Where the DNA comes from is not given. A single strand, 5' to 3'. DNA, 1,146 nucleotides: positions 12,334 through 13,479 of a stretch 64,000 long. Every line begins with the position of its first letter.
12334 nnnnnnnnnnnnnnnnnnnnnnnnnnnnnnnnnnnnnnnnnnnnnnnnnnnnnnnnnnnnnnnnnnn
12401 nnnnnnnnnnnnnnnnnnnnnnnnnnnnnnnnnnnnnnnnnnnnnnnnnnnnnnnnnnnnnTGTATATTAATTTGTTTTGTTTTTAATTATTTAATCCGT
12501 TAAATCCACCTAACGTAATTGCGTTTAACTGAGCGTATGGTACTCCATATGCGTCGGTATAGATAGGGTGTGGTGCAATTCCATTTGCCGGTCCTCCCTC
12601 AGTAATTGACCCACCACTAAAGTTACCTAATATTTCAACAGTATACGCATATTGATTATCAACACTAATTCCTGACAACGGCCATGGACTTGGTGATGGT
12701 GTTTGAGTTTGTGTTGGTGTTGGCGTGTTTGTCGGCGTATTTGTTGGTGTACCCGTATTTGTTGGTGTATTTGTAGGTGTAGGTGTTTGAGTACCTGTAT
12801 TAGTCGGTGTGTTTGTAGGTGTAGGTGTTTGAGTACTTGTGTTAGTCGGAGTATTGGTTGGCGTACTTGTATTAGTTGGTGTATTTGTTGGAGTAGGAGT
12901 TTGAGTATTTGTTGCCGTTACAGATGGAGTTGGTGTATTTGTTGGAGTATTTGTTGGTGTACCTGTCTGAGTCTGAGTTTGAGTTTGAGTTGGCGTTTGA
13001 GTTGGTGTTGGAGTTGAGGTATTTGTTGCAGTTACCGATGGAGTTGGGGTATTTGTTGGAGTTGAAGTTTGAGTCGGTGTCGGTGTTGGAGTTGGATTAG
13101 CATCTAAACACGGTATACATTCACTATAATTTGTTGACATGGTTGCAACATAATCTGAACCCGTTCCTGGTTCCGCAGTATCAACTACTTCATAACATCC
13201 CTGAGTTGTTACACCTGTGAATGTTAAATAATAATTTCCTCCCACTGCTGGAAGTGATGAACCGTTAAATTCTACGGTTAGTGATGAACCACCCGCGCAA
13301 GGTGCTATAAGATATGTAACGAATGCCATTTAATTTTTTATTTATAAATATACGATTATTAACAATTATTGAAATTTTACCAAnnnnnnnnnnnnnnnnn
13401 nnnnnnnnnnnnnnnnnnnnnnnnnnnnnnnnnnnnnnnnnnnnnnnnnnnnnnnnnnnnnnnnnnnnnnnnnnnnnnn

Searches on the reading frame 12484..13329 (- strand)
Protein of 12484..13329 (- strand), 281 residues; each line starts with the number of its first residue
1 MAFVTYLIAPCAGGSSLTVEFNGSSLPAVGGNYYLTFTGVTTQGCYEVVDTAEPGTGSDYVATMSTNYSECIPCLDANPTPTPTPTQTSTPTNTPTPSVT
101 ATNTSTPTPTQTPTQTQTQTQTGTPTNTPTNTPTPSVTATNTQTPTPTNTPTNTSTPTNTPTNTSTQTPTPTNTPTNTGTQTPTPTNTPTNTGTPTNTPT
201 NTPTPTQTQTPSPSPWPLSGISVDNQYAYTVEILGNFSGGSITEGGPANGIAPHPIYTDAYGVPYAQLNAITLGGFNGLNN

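Call 85: search_protein_families(library=pfam, proteins=[window:12484-13329:-], max_evalue=0.01)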
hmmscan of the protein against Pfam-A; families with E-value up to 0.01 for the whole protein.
window:12484-13329:- (281 aa): 0 families

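Call 86: search_protein_families(library=phrogs, proteins=[window:12484-13329:-], max_evalue=0.001)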
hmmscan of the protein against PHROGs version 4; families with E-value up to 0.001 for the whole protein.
window:12484-13329:- (281 aa): 1 family
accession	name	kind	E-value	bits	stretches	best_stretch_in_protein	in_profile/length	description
phrog_15511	-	unknown function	3.3e-10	40.6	1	65-157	197-287/511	-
